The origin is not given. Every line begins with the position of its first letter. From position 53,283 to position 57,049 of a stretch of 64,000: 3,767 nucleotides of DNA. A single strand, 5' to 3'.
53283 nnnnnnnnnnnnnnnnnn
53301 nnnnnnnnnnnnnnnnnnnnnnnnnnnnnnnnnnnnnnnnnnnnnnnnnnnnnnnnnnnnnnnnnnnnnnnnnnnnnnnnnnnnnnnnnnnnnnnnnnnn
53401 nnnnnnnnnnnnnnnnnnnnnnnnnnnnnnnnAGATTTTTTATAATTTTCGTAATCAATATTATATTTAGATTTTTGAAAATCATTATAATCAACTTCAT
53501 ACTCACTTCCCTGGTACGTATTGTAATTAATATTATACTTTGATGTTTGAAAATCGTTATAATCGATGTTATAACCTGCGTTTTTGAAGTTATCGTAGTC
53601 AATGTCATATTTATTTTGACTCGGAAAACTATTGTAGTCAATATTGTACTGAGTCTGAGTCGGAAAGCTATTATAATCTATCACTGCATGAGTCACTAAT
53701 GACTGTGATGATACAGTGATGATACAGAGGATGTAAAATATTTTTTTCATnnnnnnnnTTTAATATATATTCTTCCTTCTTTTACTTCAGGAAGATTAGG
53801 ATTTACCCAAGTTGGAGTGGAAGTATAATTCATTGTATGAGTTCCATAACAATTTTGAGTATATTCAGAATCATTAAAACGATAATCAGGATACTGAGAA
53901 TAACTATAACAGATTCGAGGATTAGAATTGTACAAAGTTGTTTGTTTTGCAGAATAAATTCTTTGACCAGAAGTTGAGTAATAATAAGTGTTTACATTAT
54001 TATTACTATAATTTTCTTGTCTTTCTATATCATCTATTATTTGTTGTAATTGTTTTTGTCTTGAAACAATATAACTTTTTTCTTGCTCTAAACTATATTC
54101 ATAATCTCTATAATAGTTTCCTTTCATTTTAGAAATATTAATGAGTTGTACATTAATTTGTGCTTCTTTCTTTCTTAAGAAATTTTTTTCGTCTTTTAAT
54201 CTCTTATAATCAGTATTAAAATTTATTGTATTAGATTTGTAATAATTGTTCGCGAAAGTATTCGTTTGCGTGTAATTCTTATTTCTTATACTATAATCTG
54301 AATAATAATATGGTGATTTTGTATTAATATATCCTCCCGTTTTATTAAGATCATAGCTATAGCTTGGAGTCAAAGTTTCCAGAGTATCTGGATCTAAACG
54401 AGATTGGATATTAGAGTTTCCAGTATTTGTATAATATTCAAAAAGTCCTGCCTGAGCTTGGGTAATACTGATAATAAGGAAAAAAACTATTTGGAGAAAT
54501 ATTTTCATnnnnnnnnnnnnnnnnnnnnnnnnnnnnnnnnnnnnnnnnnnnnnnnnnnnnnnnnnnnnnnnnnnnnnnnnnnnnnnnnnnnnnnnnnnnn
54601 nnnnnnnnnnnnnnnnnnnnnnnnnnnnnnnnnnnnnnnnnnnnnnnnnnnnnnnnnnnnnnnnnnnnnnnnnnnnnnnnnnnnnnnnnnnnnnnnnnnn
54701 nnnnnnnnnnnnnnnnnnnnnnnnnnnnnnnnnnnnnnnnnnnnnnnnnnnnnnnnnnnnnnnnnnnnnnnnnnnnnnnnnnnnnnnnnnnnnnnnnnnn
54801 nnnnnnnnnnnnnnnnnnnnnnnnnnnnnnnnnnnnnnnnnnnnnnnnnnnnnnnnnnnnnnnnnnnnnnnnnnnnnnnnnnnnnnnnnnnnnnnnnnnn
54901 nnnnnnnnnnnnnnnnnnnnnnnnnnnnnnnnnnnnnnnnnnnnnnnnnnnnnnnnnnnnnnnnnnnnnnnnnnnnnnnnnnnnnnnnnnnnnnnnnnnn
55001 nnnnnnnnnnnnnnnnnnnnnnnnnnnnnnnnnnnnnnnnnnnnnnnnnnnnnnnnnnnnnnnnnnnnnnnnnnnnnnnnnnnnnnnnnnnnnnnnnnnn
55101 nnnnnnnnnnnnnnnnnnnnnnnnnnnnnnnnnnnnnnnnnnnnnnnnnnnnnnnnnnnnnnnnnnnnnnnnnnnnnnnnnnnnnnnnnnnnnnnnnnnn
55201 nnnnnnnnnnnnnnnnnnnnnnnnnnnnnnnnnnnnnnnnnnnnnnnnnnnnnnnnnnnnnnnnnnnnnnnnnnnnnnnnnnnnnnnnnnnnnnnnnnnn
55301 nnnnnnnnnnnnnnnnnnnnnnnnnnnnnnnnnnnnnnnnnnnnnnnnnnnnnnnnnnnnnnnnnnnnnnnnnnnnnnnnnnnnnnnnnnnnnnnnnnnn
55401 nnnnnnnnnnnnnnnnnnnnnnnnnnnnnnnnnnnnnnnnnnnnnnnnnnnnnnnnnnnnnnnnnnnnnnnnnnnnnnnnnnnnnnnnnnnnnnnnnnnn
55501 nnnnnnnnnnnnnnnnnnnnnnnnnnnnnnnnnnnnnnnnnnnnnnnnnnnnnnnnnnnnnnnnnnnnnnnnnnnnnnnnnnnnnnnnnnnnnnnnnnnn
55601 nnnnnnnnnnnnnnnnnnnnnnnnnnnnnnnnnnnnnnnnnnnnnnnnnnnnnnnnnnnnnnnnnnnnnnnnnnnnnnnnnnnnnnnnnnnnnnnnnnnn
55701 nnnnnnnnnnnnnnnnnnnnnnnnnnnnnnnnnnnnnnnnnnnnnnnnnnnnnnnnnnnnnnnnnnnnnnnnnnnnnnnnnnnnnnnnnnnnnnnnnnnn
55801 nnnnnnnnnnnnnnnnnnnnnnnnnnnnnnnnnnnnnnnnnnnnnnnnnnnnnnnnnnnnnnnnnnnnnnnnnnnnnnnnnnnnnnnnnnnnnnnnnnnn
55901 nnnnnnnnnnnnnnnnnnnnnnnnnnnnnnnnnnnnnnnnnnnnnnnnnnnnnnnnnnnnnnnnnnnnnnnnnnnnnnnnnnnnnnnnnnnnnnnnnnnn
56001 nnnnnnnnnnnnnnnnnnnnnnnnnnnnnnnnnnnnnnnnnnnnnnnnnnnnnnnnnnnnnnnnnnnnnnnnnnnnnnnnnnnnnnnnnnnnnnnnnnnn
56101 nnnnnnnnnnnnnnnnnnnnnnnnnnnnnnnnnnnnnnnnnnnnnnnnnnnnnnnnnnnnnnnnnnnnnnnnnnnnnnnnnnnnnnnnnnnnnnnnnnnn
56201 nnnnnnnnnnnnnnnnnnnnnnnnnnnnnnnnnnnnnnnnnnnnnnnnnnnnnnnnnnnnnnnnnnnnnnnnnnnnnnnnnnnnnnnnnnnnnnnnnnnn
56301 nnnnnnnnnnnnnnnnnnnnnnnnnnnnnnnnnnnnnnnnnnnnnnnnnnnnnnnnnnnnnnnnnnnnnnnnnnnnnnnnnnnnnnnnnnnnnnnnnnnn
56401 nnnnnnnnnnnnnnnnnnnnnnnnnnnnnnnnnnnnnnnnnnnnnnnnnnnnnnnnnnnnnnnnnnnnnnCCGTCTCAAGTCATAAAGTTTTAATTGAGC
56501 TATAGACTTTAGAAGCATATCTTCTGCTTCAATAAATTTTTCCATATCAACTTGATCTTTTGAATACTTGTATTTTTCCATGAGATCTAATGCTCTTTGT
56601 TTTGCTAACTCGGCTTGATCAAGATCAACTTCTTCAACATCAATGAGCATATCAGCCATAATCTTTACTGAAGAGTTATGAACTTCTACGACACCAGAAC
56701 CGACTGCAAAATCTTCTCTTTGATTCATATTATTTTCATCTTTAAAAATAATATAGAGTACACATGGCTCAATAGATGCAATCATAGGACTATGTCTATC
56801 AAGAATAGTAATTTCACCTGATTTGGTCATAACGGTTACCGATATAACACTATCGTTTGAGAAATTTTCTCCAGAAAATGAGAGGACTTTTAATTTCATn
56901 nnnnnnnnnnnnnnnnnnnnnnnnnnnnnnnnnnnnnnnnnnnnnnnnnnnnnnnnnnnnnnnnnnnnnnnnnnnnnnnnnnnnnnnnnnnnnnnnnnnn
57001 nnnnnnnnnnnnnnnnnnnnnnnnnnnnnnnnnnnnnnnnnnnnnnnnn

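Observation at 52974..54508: Two adjacent secreted Tyr/Asn-rich proteins downstream of the modular pilin, one made of about 16 tandem (N/D)IDY(N/E)xFQ units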

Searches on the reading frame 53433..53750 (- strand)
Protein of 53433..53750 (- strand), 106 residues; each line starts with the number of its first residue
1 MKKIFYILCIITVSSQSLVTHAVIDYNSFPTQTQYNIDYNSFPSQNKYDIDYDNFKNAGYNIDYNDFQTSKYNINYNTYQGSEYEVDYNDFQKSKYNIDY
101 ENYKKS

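Call 19: list_cluster_members(proteins=[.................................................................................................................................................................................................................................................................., window:53433-53750:-, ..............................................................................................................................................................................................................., P0001, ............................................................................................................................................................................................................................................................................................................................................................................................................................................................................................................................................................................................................])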
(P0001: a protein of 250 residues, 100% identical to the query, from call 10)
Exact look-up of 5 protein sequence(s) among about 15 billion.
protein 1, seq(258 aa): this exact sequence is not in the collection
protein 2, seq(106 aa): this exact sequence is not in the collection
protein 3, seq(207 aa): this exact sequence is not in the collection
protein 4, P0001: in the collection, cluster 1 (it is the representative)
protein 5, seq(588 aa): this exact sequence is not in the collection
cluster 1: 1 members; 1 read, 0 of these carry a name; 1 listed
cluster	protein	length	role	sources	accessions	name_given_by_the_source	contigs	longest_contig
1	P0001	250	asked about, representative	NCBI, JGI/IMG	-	-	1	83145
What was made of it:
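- Tried and rejected: Exact look-ups confirm that neither P258 nor the homologue is in the collection (call 19).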

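Call 40: predict_structure(alignment_id=A3)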
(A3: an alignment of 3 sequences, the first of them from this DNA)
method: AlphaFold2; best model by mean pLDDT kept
length: 85 residues; sequences in the alignment: 3
mean_pLDDT: 37.9   pTM: 0.26
mean pLDDT of the five models: 37.9, 35.3, 34.6, 33.8, 33.4
residues with pLDDT >= 90: 0; 70-90: 0; 50-70: 11; < 50: 74
segments of 3 or more residues with pLDDT < 50: 1-28, 38-40, 47-85
pLDDT, mean of each block of 10 residues (from residue 1): 30 33 37 50 49 35 34 35 36
secondary structure, 60 per line:
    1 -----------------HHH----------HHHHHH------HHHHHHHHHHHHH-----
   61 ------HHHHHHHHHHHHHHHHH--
elements in order: H31-36 H43-55 H67-83
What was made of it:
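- Closest known: Functional amyloid pairs such as curli CsgB/CsgA. Different: No structural evidence is available (call 40).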

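Call 55: search_protein_representatives(protein=window:53433-53687:-)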
Query: 85 residues. Proteins with E-value up to 0.001 (for the whole library): 2; up to 1e-10: 0; up to 1e-30: 0. The best 2 are listed.
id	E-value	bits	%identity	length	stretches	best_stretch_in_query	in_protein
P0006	3.1e-05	40.6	30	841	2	3-80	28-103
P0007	9.6e-05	39.0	31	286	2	13-79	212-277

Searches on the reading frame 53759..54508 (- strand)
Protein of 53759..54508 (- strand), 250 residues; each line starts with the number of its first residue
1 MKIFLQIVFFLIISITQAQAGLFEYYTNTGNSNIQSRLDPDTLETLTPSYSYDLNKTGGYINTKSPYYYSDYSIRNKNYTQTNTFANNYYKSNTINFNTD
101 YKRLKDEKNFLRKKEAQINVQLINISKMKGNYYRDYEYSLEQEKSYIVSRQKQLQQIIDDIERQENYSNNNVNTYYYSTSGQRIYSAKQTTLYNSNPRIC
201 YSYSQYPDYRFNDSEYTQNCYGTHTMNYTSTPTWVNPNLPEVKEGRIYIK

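Call 7: search_protein_families(library=pfam, proteins=[window:53759-54508:-], max_evalue=1)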
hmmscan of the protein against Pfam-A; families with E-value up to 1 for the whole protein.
seq(250 aa): 2 families
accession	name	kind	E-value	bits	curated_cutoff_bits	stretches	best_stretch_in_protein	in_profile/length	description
PF03961.19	FapA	-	0.13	12.3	31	1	59-179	122-230/272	Flagellar Assembly Protein A beta solenoid domain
PF05064.18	Nsp1_C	-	0.22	11.8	24.1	1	138-173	72-107/114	Nsp1-like C-terminal region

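Call 10: find_homologous_proteins(query=window:53759-54508:-, max_evalue=0.01)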
Query seq(250 aa) (250 aa): 3 proteins with E <= 0.01 among 137 candidates.
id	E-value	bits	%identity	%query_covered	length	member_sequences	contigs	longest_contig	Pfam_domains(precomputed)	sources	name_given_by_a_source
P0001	9.4e-159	544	100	100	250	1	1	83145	-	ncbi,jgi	-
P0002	1.5e-74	269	55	100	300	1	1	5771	-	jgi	jgi:hypothetical protein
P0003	4.9e-31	126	53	30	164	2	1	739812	-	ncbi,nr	ncbi:hypothetical protein GW846_00675 [Candidatus Gracilibacteria bacterium]|nr:hypothetical protein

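Call 12: find_encoding_contigs(protein=P0002, flank=10000)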
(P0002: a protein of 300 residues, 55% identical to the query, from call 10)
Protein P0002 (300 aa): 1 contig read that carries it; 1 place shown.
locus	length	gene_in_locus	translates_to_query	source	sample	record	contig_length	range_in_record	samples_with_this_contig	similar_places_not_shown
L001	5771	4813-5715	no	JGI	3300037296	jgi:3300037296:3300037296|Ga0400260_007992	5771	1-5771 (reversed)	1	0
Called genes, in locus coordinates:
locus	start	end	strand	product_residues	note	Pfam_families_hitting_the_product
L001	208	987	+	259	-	PF00006:ATP-synt_ab, PF22919:ATP-synt_VA_C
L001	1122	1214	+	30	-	-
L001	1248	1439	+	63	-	-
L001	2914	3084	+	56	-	PF03382:DUF285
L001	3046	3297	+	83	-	PF03382:DUF285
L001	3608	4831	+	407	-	PF03382:DUF285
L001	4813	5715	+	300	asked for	-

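Call 13: find_encoding_contigs(protein=P0003, flank=10000)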
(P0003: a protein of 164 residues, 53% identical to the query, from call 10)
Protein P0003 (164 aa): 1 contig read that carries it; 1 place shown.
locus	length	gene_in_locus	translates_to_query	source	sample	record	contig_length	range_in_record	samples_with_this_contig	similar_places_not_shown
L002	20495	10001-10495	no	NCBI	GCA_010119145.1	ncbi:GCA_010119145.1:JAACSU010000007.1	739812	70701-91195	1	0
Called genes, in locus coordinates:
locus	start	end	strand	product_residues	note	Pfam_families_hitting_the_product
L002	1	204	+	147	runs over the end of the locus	PF00137:ATP-synt_C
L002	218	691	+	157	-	PF00430:ATP-synt_B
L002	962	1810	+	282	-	PF00119:ATP-synt_A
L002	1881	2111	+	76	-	PF00137:ATP-synt_C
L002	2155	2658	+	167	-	PF00430:ATP-synt_B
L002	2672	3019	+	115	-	-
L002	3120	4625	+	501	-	PF02874:ATP-synt_ab_N, PF00006:ATP-synt_ab, PF00306:ATP-synt_ab_C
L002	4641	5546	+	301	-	PF00231:ATP-synt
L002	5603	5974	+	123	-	-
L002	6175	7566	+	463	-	PF02874:ATP-synt_ab_N, PF00006:ATP-synt_ab, PF22919:ATP-synt_VA_C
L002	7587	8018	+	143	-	PF02823:ATP-synt_DE_N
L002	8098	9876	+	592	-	PF07963:N_methyl (weak), PF03382:DUF285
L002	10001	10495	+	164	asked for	-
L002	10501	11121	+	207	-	-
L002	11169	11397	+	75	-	-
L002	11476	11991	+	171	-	-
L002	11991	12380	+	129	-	-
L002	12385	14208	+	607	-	PF13230:GATase_4 (weak), PF13522:GATase_6, PF13537:GATase_7, PF01380:SIS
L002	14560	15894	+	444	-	PF00005:ABC_tran, PF02463:SMC_N (faint), PF03193:RsgA_GTPase (faint), PF13304:AAA_21 (faint), PF13401:AAA_22 (faint), PF13476:AAA_23 (faint), PF13555:AAA_29 (faint), PF00005:ABC_tran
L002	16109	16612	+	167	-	PF02469:Fasciclin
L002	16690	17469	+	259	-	PF00106:adh_short, PF08659:KR, PF13561:adh_short_C2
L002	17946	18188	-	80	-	-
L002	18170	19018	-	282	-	PF00763:THF_DHG_CYH, PF02882:THF_DHG_CYH_C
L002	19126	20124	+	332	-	-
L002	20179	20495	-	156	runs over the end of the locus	PF00436:SSB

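Call 14: find_encoding_contigs(protein=P0001, flank=10000)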
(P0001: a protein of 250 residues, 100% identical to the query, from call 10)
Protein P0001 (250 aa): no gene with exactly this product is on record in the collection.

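Call 36: search_protein_families(library=ncbifam, proteins=[P0001], max_evalue=1)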
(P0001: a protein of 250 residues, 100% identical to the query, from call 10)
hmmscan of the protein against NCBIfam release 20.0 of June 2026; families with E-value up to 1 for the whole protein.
P0001 (250 aa): 1 family
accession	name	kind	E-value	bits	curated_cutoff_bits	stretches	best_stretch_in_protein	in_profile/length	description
TIGR01069.2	mutS2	equivalog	0.024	13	400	1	86-166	507-587/790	endonuclease MutS2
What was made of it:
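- On Aromatic cell-wall or choline-binding repeats (CW_binding_1 and similar): No Pfam or NCBIfam hit (calls 7, 36).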

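Call 39: predict_structure(alignment_id=A1)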
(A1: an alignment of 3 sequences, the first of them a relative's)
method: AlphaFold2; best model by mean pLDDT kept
length: 250 residues; sequences in the alignment: 3
mean_pLDDT: 41.7   pTM: 0.38
mean pLDDT of the five models: 41.7, 40.5, 40.1, 39.6, 39.3
residues with pLDDT >= 90: 0; 70-90: 13; 50-70: 71; < 50: 166
segments of 3 or more residues with pLDDT < 50: 18-95, 129-135, 171-250
pLDDT, mean of each block of 10 residues (from residue 1): 70 56 32 27 24 27 27 28 27 48 67 62 53 48 59 65 61 42 31 30 31 32 31 36 30
secondary structure, 60 per line:
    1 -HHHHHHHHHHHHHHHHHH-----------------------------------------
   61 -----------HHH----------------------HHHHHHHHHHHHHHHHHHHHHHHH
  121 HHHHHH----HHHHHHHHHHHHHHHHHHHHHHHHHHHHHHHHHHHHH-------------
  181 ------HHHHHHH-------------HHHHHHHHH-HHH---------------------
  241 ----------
elements in order: H2-19 H97-126 H131-167 H187-193 H207-215
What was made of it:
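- AlphaFold2 gave pLDDT 37.9 for residues 22-106 of P258 and 41.7 for P250, with essentially no alignment depth (calls 39, 40).
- Tried and rejected: Both jobs gave low confidence (calls 39, 40), so no fold search was run.
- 54008..54220 (-): P250 charged helical hairpin (aa 97-167). The whole middle segment, about aa 93-182, is absent from the 164-aa homologue P0003. AlphaFold helices 97-126 and 131-167, pLDDT 53-67 (call 39).
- Checked: The coiled-coil-like core of P250 agrees with the only moderately confident part of the AlphaFold model, helices 97-126 and 131-167 (call 39).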

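Call 47: find_homologous_proteins(query=A1, max_evalue=1)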
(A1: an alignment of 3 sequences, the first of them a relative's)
Query A1 (3 sequences) (250 aa, profile of the alignment): 5 proteins with E <= 1 among 3838 candidates.
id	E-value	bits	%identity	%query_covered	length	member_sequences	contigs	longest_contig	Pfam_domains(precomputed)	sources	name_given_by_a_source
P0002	2.6e-142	491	55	100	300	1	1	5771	-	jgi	jgi:hypothetical protein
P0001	9.6e-135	466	100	100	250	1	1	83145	-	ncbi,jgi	-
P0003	1.1e-77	279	53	30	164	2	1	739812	-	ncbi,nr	ncbi:hypothetical protein GW846_00675 [Candidatus Gracilibacteria bacterium]|nr:hypothetical protein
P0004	1.3e-52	197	44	94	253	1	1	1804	-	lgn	-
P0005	4.1e-8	51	27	98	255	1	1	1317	-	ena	-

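Call 48: find_encoding_contigs(protein=P0004, flank=10000)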
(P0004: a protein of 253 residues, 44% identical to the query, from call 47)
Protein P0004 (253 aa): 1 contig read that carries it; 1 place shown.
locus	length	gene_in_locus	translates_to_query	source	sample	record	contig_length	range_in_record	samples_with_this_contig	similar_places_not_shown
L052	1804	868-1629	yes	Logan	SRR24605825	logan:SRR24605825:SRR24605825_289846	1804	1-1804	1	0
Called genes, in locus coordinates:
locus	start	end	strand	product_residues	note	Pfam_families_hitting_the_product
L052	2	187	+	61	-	?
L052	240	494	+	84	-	PF02823:ATP-synt_DE_N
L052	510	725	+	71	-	-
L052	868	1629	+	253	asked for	-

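Call 49: find_encoding_contigs(protein=P0005, flank=10000)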
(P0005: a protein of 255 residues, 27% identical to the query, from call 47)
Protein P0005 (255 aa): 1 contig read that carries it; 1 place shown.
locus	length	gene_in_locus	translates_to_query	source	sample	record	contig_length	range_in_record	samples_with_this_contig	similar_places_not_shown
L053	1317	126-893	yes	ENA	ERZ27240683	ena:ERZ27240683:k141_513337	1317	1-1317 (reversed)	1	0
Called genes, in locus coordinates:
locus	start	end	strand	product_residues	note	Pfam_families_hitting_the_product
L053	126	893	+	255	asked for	-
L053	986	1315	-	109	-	?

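Call 58: search_solved_structures(query=A4, max_evalue=10)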
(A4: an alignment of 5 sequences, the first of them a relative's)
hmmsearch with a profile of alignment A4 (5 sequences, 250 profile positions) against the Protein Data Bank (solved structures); distinct sequences matched with E-value up to 10: 5.
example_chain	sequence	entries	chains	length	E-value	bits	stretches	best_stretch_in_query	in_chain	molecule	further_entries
9ugr_A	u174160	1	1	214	0.028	17.4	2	84-165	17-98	Syn-F4-Link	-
8h7c_A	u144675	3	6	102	1.6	11.6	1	80-165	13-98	De novo ferric enterobactin esterase Syn-F4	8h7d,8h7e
7cj0_D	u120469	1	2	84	2.1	11.2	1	113-174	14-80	DnaJ homolog subfamily C member 9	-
6a9p_A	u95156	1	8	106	5.5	9.9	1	98-163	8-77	Glial fibrillary acidic protein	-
7ciz_D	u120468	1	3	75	5.6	9.8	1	126-174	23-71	DnaJ homolog subfamily C member 9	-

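Call 59: search_protein_families(library=phrogs, proteins=[P0001, P0004, P0005], max_evalue=1)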
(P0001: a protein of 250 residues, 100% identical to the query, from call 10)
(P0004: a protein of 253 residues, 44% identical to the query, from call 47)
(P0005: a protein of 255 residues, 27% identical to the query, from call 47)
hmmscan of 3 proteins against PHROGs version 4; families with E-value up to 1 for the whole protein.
P0001 (250 aa): 1 family
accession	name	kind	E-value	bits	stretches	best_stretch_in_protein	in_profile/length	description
phrog_4138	-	unknown function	0.44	11.4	1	86-134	23-75/76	-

P0004 (253 aa): 4 families
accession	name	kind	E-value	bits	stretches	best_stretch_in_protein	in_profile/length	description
phrog_22583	-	unknown function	0.046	12.8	1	111-174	793-855/892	-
phrog_36996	-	unknown function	0.18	13.2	1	1-38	1-38/133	-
phrog_23950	-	unknown function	0.24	12.3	1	33-61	53-81/82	-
phrog_11914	-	unknown function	0.36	11.6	1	114-161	80-130/163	-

P0005 (255 aa): 1 family
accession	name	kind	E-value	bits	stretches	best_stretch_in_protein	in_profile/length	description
phrog_7686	-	lysis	0.32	12.2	1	64-134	40-109/112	Rz-like spanin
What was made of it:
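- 53756..54508 (-): P250: an exported 250-aa orphan protein, net charge about +4. The family has five members and no Pfam, NCBIfam, PHROG or PDB match (calls 7, 36, 58, 59).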

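Call 65: search_protein_families(library=pfam, proteins=[P0004, P0005], max_evalue=0.1)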
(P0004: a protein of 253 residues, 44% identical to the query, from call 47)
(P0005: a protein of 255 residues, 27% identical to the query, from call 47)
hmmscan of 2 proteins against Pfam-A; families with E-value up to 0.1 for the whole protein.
P0004 (253 aa): 0 families

P0005 (255 aa): 0 families

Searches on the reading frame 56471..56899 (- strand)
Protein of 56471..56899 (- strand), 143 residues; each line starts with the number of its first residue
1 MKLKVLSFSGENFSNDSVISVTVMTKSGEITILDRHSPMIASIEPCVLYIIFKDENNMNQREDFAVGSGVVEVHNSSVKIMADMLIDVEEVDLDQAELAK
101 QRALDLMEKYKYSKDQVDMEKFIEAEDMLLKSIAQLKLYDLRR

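Call 73: find_encoding_contigs(protein=window:56471-56899:-, flank=10000, max_places=10)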
Protein window:56471-56899:- (143 aa): no gene with exactly this product is on record in the collection.
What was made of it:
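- Tried and rejected: Looking for other assemblies of the same strain through exact P250 or AtpC sequences found none on record (calls 14, 73).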
